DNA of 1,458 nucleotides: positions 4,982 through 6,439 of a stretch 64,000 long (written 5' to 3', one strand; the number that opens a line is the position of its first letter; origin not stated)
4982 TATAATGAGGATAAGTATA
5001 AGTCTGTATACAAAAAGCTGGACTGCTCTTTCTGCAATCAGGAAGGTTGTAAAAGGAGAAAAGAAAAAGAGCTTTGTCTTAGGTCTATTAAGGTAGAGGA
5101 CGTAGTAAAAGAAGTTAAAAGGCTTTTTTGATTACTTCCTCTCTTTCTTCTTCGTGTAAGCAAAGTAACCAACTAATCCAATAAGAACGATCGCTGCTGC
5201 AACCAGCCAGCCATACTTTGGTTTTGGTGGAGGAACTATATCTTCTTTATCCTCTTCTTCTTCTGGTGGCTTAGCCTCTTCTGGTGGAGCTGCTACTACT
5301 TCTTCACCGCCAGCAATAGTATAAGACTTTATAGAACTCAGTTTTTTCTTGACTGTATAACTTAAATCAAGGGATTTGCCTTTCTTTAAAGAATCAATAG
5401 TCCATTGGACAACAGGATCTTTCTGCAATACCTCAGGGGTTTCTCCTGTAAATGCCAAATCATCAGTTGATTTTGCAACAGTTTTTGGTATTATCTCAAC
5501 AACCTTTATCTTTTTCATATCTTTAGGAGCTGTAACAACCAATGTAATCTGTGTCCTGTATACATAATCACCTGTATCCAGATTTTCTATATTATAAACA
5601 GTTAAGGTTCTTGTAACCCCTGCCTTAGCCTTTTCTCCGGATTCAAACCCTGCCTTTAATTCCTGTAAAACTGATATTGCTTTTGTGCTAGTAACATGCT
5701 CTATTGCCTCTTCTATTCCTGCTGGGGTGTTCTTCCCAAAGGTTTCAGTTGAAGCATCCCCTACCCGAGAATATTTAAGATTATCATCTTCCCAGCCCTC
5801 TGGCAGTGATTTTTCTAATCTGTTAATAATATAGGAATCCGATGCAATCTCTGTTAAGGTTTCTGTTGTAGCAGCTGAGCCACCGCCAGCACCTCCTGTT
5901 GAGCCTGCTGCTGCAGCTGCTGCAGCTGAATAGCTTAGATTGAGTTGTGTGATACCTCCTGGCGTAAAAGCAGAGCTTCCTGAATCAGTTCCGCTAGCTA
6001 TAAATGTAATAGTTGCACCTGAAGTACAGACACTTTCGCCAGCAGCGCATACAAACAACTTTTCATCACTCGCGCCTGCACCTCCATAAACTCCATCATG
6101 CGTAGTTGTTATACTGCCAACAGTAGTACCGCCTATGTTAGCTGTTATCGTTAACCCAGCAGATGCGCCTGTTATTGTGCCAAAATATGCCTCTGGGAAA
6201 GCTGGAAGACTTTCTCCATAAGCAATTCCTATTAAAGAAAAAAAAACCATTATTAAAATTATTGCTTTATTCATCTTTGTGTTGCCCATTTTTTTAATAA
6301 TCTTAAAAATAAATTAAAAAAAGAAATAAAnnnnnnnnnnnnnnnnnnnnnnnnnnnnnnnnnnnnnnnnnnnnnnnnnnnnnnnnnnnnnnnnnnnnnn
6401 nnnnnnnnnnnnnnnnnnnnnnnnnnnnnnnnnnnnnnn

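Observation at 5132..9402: Extremely sequon-dense 1023-aa secreted protein immediately downstream of aglB, a candidate S-layer protein and AglB substrate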

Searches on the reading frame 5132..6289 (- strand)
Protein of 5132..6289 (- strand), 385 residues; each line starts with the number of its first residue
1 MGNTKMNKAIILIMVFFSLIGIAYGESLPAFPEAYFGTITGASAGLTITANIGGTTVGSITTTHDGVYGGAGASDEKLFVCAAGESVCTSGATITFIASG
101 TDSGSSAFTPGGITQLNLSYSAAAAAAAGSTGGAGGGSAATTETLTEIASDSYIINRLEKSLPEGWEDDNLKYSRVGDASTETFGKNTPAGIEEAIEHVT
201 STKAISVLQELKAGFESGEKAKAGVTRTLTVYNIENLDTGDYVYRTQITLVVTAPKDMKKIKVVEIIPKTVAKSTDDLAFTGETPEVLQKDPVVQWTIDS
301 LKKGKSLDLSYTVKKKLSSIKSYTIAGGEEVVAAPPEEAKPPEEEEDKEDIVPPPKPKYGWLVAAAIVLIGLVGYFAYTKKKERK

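Call 5: search_protein_families(library=pfam, proteins=[window:5132-6289:-], max_evalue=0.01)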
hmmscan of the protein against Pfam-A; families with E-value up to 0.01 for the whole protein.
window:5132-6289:- (385 aa): 0 families

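Call 10: search_protein_families(library=ncbifam, proteins=[window:5132-6289:-], max_evalue=0.01)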
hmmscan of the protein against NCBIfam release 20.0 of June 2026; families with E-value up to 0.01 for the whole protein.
window:5132-6289:- (385 aa): 0 families

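Call 11: find_homologous_proteins(query=window:5132-6289:-)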
Query window:5132-6289:- (385 aa): 7 proteins with E <= 0.001 among 8000 candidates.
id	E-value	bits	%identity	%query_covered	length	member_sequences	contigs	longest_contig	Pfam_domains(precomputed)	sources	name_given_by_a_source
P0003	1.1e-243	826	100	100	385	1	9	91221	-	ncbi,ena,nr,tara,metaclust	ncbi:hypothetical protein CMO89_04175 [Candidatus Woesearchaeota archaeon]|nr:hypothetical protein [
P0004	1.1e-155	536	68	99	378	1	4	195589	-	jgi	-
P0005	1.1e-148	513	65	99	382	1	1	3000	-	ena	-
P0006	5.1e-142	491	63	98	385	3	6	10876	-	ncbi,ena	-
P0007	5.3e-142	491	64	97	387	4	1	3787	-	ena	-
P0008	1.6e-92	329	46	84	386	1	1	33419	-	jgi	jgi:hypothetical protein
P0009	2.3e-44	170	35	79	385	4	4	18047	-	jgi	-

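Call 13: find_encoding_contigs(protein=P0004, flank=10000, max_places=3)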
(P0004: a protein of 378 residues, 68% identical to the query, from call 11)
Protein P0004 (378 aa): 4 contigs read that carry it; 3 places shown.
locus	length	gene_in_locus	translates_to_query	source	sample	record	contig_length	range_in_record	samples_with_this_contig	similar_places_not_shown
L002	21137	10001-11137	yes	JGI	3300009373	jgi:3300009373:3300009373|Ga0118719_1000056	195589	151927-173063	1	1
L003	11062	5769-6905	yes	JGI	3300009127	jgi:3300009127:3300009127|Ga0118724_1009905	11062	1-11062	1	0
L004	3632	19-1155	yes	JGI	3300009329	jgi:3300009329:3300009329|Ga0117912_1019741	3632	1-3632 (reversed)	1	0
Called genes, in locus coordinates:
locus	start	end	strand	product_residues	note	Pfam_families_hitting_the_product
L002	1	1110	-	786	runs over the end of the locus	PF09586:YfhO (weak)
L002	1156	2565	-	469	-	PF02310:B12-binding, PF04055:Radical_SAM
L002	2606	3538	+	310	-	PF13489:Methyltransf_23, PF01209:Ubie_methyltran (weak), PF05175:MTS, PF07021:MetW (weak), PF13847:Methyltransf_31, PF08241:Methyltransf_11, PF08242:Methyltransf_12, PF13649:Methyltransf_25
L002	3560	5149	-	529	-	PF25840:Ulvan_lyase_N (faint)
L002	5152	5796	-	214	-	PF00881:Nitroreductase, PF14512:TM1586_NiRdase (faint), PF00881:Nitroreductase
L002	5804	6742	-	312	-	PF00535:Glycos_transf_2, PF10111:Glyco_tranf_2_2, PF13641:Glyco_tranf_2_3 (weak)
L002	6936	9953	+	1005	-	-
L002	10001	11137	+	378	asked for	-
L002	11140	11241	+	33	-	-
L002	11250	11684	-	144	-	-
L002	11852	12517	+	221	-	-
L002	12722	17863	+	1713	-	-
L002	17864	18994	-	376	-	PF01075:Glyco_transf_9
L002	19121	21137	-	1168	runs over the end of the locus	PF02516:STT3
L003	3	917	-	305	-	?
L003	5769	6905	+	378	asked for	-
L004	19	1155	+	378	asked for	-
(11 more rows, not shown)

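Call 14: find_encoding_contigs(protein=P0008, flank=10000, max_places=3)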
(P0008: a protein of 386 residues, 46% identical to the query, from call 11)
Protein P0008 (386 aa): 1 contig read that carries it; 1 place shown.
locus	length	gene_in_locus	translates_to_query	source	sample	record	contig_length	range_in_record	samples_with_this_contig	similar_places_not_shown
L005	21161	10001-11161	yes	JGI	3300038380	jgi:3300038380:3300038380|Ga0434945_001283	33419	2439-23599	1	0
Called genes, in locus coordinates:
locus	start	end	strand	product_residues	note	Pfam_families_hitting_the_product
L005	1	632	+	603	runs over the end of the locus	PF00932:LTD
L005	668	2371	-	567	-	PF02355:SecD_SecF_C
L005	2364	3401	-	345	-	PF02355:SecD_SecF_C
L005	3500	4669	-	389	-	PF01490:Aa_trans, PF03222:Trp_Tyr_perm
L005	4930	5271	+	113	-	-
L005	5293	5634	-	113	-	PF02643:DUF192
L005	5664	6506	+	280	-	-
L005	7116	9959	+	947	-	PF13205:Big_5 (faint)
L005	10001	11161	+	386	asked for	-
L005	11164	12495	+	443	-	-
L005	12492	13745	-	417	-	PF01609:DDE_Tnp_1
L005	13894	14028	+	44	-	-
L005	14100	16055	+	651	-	PF02384:N6_Mtase, PF01170:UPF0020 (faint), PF07669:Eco57I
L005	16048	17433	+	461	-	PF01420:Methylase_S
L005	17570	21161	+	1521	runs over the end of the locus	-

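Call 15: find_encoding_contigs(protein=P0009, flank=10000, max_places=3)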
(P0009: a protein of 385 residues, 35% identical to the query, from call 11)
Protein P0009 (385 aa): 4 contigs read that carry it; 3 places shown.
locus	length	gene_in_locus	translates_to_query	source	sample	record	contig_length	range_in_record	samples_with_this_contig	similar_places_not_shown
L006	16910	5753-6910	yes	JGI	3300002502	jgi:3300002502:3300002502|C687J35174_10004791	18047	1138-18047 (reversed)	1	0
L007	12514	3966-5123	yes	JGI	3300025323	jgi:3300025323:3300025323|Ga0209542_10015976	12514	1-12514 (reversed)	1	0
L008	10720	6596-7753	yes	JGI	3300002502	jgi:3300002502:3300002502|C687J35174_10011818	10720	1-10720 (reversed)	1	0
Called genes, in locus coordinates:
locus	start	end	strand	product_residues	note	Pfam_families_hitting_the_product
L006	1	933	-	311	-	?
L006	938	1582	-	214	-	PF02585:PIG-L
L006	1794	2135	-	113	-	PF02643:DUF192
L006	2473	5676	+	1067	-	PF13205:Big_5 (faint)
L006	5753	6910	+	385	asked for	-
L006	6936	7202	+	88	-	-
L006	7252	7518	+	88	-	-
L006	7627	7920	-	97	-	PF02656:DUF202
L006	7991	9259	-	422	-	PF05221:AdoHcyase, PF00670:AdoHcyase_NAD, PF02826:2-Hacid_dh_C, PF07991:KARI_N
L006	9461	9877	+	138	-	-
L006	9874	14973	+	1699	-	-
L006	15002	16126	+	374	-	-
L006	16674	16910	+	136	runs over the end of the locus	-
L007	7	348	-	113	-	PF02643:DUF192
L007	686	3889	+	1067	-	PF13205:Big_5 (faint)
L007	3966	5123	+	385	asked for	-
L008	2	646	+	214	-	?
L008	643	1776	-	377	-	PF13439:Glyco_transf_4, PF13579:Glyco_trans_4_4, PF20706:GT4-conflict (weak), PF00534:Glycos_transf_1, PF13692:Glyco_trans_1_4, PF13524:Glyco_trans_1_2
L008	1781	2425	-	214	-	PF02585:PIG-L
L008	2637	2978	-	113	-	PF02643:DUF192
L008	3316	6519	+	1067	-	PF13205:Big_5 (faint)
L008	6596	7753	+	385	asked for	-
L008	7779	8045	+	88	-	-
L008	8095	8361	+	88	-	-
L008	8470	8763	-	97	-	PF02656:DUF202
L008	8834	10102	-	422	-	PF05221:AdoHcyase, PF00670:AdoHcyase_NAD, PF02826:2-Hacid_dh_C, PF07991:KARI_N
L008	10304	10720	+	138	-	PF13404:HTH_AsnC-type, PF13412:HTH_24, PF01037:AsnC_trans_reg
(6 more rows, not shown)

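Call 16: find_encoding_contigs(protein=P0006, flank=10000, max_places=3)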
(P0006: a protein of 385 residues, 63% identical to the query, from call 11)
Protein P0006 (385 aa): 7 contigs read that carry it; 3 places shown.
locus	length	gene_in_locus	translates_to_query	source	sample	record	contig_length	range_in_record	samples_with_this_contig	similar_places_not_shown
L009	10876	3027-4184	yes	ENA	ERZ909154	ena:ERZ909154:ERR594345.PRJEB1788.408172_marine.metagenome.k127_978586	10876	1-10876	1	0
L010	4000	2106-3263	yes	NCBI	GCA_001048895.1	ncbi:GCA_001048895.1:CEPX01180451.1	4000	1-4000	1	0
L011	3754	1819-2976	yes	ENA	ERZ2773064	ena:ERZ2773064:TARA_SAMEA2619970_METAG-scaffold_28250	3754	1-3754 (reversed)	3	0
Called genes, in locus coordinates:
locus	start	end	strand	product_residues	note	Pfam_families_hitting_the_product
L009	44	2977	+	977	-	-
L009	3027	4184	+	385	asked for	-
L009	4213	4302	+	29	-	-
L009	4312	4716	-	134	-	-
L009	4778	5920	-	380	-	PF01075:Glyco_transf_9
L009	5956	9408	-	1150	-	PF02516:STT3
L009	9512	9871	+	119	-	PF01336:tRNA_anti-codon (weak)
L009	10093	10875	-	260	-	?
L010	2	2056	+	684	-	?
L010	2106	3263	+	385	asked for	-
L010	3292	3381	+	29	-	-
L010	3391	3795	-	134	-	-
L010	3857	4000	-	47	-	?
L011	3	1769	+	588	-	?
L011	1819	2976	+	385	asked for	-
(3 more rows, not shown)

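Call 30: predict_structure(alignment_id=A3)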
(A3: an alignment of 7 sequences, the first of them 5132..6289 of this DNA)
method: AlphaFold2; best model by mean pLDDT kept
length: 385 residues; sequences in the alignment: 7
mean_pLDDT: 72.2   pTM: 0.51
mean pLDDT of the five models: 72.2, 71.7, 65.4, 64.6, 41.3
residues with pLDDT >= 90: 59; 70-90: 196; 50-70: 56; < 50: 74
segments of 3 or more residues with pLDDT < 50: 1-10, 18-29, 71-74, 124-141, 334-359, 382-385
pLDDT, mean of each block of 10 residues (from residue 1): 42 50 39 79 77 83 70 61 72 78 76 78 45 30 69 81 83 83 73 87 91 90 88 91 92 89 89 85 78 87 86 87 88 50 33 41 68 67 46
secondary structure, 60 per line:
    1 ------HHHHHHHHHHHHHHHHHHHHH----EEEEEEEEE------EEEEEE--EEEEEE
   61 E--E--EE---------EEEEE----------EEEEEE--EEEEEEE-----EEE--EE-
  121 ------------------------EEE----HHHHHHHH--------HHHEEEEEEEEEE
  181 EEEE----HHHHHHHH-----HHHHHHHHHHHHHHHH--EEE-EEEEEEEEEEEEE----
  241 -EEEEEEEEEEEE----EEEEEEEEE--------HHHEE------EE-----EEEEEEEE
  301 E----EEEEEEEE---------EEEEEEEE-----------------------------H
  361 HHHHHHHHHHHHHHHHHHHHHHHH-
elements in order: H7-27 E32-40 E47-52 E55-61 E78-82 E93-98 E101-107 E113-115 E145-147 H152-159 E171-184 H189-196 H202-217 E220-222 E224-236 E242-253 E258-266 E293-301 E306-313 E323-330 H360-384

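Call 35: fold_search(model_id=the predicted structure, library=pdb)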
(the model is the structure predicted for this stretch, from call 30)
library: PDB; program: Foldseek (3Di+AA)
matches with E <= 10: 622; with E <= 0.001: 0
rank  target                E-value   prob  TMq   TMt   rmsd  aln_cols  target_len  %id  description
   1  5mhn_B                1.8e-02  0.93  0.16  0.09  21.6       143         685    7  FXIIIa in complex with the inhibitor ZED2360 (released 2017-12-20)
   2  8ose                  2.0e-02  0.41  0.16  0.11  25.0       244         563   13  C. perfringens chitinase CP4_3455 in complex with inhibitor bisdionin C (released 2023-07-12)
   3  9uuj_A                2.3e-02  0.95  0.16  0.23  18.6       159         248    7  Crystal structure of the mu2 subunit of the clathrin-adaptor protein 2 (AP2) bound to HPV16 E7(residues 22-39) (released 2025-09-10)
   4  6bt9_B                2.3e-02  0.87  0.16  0.11   8.0       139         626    6  Chitinase ChiA74 from Bacillus thuringiensis (released 2019-03-06)
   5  5wrk_A                2.5e-02  0.91  0.15  0.23  19.2       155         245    8  Mu2 subunit of the clathrin adaptor complex AP2 in complex with IRS-1 Y608 peptide (released 2017-12-06)
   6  1h6e_A                2.5e-02  0.89  0.16  0.25  17.5       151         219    9  MU2 ADAPTIN SUBUNIT (AP50) OF AP2 ADAPTOR (SECOND DOMAIN), COMPLEXED WITH CTLA-4 INTERNALIZATION PEPTIDE TTGVYVKMPPT (released 2001-11-28)
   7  2pr9_A                2.6e-02  0.91  0.15  0.22  19.2       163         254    7  Mu2 adaptin subunit (AP50) of AP2 adaptor (second domain), complexed with GABAA receptor-gamma2 subunit-derived intern (released 2008-03-18)
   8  5fjw_A                2.6e-02  0.57  0.14  0.20  19.0       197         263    4  Yeast delta-COP-I mu-homology domain complexed with Dsl1 WxWx(MSE) peptide (released 2015-11-11)
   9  4kty_A                2.9e-02  0.85  0.16  0.09  21.3       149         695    8  Fibrin-stabilizing factor with a bound ligand (released 2013-12-04)
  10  6qfs_B                3.1e-02  0.87  0.16  0.44   4.2        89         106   11  Chargeless variant of the Cellulose-binding domain from Cellulomonas fimi (released 2019-12-18)
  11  5fk0_A                3.1e-02  0.41  0.13  0.18  19.2       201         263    4  Yeast delta-COP-I mu-homology domain (released 2015-11-11)
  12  5mhl_A                3.2e-02  0.75  0.15  0.09  21.4       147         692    6  FXIIIa in complex with the inhibitor Mi0621 (released 2017-12-20)
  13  5mhm_A                3.2e-02  0.60  0.14  0.08  21.1       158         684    6  FXIIIa in complex with the inhibitor ZED1630 (released 2017-12-20)
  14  8oye_A                3.4e-02  0.47  0.18  0.13  24.3       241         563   13  Clostridium perfringens chitinase CP4_3455 E196Q with chitin (released 2023-07-12)
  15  6qh5_M                3.8e-02  0.85  0.15  0.22  19.1       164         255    7  AP2 clathrin adaptor mu2T156-phosphorylated core in closed conformation (released 2019-09-04)
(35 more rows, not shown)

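Call 67: search_solved_structures(query=A3, max_evalue=1)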
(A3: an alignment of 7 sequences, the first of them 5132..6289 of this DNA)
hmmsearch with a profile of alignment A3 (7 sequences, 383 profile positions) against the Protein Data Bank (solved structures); distinct sequences matched with E-value up to 1: 3.
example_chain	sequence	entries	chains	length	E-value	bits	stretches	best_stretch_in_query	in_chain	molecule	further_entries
5dbt_A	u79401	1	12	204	0.048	15.6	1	14-139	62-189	Deoxyribose-phosphate aldolase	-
2xv9_A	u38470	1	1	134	0.11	14.4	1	174-229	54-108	ABA-1A1 REPEAT UNIT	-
5dbu_A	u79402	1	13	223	0.22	13.4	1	14-140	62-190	Deoxyribose-phosphate aldolase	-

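Call 82: find_related_loci(query=A3, collection=metagenome_contigs, flank=10000)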
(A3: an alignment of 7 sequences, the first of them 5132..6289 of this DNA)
Query A3 (385 aa) in metagenome_contigs; peptide patterns used: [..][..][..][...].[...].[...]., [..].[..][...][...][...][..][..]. (x = any residue, [..] = any of these).
600 stretches matched a pattern (row limit reached: there are more); 3 encode a relative of the query (tblastn E <= 1e-3); 3 distinct loci.
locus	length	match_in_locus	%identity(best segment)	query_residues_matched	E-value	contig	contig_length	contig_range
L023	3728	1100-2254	64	5-382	6e-145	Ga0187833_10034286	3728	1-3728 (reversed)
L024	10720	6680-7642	35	35-340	5e-41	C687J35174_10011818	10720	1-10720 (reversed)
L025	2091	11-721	40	100-341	7e-37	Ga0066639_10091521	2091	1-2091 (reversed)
